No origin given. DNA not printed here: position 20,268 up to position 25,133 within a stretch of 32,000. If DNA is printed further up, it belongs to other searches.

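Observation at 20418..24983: Sec-signal-bearing Rhs/YD-repeat polymorphic toxin in an intracellular-lineage genome with no secretion-system partner nearby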

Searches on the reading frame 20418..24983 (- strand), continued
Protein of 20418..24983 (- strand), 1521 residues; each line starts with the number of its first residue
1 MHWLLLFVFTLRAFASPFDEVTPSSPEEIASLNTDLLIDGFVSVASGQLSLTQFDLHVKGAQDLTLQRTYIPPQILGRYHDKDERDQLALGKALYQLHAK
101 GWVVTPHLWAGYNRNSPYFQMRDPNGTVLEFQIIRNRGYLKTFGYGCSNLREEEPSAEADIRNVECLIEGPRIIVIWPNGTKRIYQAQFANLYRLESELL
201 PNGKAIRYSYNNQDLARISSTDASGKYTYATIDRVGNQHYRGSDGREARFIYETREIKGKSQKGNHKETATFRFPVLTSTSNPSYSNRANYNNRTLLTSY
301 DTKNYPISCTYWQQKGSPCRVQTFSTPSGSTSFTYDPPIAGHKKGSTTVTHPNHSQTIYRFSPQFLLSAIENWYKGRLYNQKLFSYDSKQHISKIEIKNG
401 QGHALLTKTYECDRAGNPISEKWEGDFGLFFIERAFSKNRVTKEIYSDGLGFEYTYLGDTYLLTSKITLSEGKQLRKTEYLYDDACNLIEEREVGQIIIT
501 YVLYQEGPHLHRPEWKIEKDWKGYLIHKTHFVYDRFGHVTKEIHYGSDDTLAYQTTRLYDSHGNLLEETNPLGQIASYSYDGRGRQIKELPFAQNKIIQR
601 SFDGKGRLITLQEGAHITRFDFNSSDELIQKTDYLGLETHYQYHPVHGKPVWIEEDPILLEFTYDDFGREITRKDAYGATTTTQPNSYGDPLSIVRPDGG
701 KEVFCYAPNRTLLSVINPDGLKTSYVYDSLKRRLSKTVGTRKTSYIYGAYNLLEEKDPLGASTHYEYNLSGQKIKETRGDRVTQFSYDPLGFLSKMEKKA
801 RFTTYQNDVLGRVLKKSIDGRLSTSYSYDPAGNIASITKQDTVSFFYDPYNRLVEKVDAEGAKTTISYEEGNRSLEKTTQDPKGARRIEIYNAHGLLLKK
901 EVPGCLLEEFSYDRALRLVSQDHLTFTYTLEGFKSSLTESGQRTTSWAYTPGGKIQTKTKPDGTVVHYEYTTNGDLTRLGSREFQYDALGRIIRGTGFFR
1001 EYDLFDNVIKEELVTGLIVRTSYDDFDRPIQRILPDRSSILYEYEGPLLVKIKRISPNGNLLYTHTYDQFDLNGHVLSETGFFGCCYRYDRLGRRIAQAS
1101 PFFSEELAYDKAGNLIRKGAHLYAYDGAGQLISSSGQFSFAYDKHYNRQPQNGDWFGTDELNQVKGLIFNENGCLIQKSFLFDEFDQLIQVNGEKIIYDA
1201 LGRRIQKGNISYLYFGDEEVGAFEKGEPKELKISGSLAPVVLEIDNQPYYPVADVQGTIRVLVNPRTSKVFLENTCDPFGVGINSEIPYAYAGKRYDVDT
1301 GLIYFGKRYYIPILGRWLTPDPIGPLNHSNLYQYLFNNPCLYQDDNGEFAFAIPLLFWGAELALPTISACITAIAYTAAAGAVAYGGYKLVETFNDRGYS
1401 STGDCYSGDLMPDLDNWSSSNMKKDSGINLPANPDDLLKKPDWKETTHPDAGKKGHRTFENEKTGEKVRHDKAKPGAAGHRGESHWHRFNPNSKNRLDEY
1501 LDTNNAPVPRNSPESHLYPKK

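Call 32: find_related_loci(query=A1, collection=genome_contigs, flank=10000)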
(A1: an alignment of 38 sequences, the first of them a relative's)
Query A1 (1521 aa) in genome_contigs; peptide patterns used: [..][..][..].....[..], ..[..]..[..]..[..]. (x = any residue, [..] = any of these).
85 stretches matched a pattern; 50 encode a relative of the query (tblastn E <= 1e-3); 49 distinct loci.
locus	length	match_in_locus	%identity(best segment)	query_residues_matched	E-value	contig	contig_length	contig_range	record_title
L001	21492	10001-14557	58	1-1518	0e+0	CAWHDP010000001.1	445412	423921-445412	MAG: uncultured Chlamydiae bacterium isolate MFD04780.bin.1.32 genome assembly, contig: contig_11560, whole genome shotg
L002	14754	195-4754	55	1-1519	0e+0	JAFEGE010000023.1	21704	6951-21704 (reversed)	MAG: Verrucomicrobia bacterium isolate SZAS-1 CK_MAG-60__23__length-21704, whole genome shotgun sequence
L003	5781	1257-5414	58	1-1381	0e+0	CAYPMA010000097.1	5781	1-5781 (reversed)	MAG TPA_asm: uncultured bacterium isolate binchicken_co129_128 genome assembly, contig: NODE_48534_length_5781_cov_4.509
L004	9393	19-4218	57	1-1395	0e+0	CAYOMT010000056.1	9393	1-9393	MAG TPA_asm: uncultured bacterium isolate SRP200132_co2_286 genome assembly, contig: NODE_7031_length_9393_cov_11.354466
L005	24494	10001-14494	53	1-1492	0e+0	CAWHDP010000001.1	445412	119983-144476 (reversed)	MAG: uncultured Chlamydiae bacterium isolate MFD04780.bin.1.32 genome assembly, contig: contig_11560, whole genome shotg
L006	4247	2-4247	67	273-1395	0e+0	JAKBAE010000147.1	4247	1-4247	MAG: bacterium isolate ZJ1.bin9 NODE_32622_length_4247_cov_1.625000, whole genome shotgun sequence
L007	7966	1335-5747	52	15-1502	0e+0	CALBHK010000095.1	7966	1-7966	MAG TPA_asm: uncultured Chlamydiae bacterium isolate SRR6231132_bin.17_CONCOCT_v1.1_MAG genome assembly, contig: ERZ6502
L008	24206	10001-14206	53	1-1397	0e+0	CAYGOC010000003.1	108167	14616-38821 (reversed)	MAG TPA_asm: uncultured bacterium isolate ERP117304_co1_108 genome assembly, contig: NODE_243_length_108167_cov_19.99005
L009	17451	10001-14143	53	1-1377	0e+0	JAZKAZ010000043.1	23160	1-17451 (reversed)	MAG: Chlamydiota bacterium isolate ADI_H3L2_1_122_18_3-bin054_1 ADIH3L21_B054_1_000000000043, whole genome shotgun seque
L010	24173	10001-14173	55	1-1393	0e+0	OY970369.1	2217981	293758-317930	MAG: uncultured Chlamydiae bacterium isolate MFD06092.bin.1.176 genome assembly, chromosome: 1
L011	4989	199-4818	49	1-1519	0e+0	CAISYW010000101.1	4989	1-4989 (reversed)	MAG: uncultured Chlamydiae bacterium isolate AlinenSedimentsCore1_bin-1524 genome assembly, contig: bin-1524:101/202, wh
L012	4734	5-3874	55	257-1519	0e+0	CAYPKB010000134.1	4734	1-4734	MAG TPA_asm: uncultured bacterium isolate SRP141376_co1_3 genome assembly, contig: NODE_28681_length_4734_cov_2.839282,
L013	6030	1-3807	54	131-1386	0e+0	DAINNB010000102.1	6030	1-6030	MAG TPA_asm: Chlamydiales bacterium isolate CTOTU1218 NODE_11569_length_6030_cov_7.357490, whole genome shotgun sequence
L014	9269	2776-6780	53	10-1348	0e+0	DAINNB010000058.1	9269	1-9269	MAG TPA_asm: Chlamydiales bacterium isolate CTOTU1218 NODE_5925_length_9269_cov_7.165400, whole genome shotgun sequence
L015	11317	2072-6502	48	1-1492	0e+0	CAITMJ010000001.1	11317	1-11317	MAG: uncultured Chlamydiae bacterium isolate MJ-time_bin-6591 genome assembly, contig: bin-6591:01/35, whole genome shot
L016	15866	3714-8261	48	5-1521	0e+0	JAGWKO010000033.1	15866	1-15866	MAG: Verrucomicrobiota bacterium isolate REEB163 contig-150_4368, whole genome shotgun sequence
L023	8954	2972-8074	34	3-1520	0e+0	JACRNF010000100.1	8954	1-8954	MAG: Chlamydiae bacterium isolate NC_groundwater_1928_Pr3_S-0.2um_35_3 scaffold_898172, whole genome shotgun sequence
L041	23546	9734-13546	23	460-1347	9e-20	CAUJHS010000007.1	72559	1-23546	MAG: Planctomycetota bacterium isolate KLAP214 genome assembly, contig: KLAP214_472621, whole genome shotgun sequence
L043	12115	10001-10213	42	1278-1344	2e-9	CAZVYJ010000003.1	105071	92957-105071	MAG TPA_asm: uncultured Planctomycetaceae bacterium isolate binchicken_co27_480 genome assembly, contig: NODE_274_length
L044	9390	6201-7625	32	714-1347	4e-9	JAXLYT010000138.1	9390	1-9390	MAG: Byssovorax sp. isolate STL-MYX20 C2.183.fa-138, whole genome shotgun sequence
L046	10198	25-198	40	1290-1347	7e-6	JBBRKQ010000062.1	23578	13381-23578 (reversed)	MAG: Phycisphaerales bacterium isolate La1_concoct.041 LA1C_C.041_k141_1820392L_23578_cov_15.4315, whole genome shotgun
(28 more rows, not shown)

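Call 69: search_solved_structures(query=window:20421-24983:-, max_evalue=0.001)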
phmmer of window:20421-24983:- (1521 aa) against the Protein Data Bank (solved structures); distinct sequences matched with E-value up to 0.001: 25.
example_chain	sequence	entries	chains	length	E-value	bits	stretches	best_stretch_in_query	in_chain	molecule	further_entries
8h8a_A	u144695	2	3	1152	1.6e-27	98.7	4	531-855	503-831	Putative Rhs-family protein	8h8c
8h8b_A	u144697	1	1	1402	1.2e-26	95.8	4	531-855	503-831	Putative Rhs-family protein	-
8qja_A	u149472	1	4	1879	5.7e-25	90.3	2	534-899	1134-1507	Putative type VI secretion system YD repeat-containing Rhs element Vgr protein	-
7q97_A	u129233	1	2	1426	2.8e-21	78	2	536-995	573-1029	Rhs family protein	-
9pt5_A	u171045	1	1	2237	4.5e-21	77.3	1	1244-1351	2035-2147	Teneurin-like protein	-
9ifo_A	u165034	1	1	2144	1.3e-20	75.8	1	1244-1347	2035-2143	Teneurin-Like Protein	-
8cp6_B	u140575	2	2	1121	9.9e-18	66.3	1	606-772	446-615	Toxin protein Tse5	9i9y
8qjb_A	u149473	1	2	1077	1.6e-14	55.6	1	559-898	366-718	T6SS-associated Rhs core domain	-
8qjd_A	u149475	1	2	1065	1.7e-14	55.5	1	559-899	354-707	Salmonella bongori Rhs core domain (residues 360-1420)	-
8qjc_A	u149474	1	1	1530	1e-13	52.9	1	559-898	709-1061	T6SS-associated Rhs core and toxin domain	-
7pq5_L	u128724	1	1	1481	1.9e-12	48.7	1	719-855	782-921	Tre23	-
8uy4_A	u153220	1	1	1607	1.5e-11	45.8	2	785-1143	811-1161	Tse15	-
6l7i_G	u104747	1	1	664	2e-11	45.4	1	1290-1347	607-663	TccC2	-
6sup_A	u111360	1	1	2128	3.9e-10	41.1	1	1290-1351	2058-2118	TcdB2,TccC3,Cell division control protein 42 homolog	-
5kis_B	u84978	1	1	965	4e-10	41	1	1290-1349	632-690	RHS2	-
6suf_F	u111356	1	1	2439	1.1e-09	39.6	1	1290-1347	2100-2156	TcdB2,TccC3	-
6h6e_F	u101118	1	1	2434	1.1e-09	39.6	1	1290-1347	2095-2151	TcdB2,TccC3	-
6h6g_A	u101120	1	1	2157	2.9e-09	38.2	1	1290-1347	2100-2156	TcdB2,TccC3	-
4o9x_A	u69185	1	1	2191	3.2e-09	38.1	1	1290-1347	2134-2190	TcdB2, TccC3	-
4igl_B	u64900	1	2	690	3.7e-09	37.9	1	1290-1347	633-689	YenC2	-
9c4k_Q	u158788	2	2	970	5.3e-09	37.3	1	1290-1347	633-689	Toxin subunit YenC2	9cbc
6sue_F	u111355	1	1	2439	1.2e-08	36.2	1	1290-1347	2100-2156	TcdB2,TccC3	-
6h6f_F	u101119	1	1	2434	1.2e-08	36.1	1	1290-1347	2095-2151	TcdB2,TccC3,TccC3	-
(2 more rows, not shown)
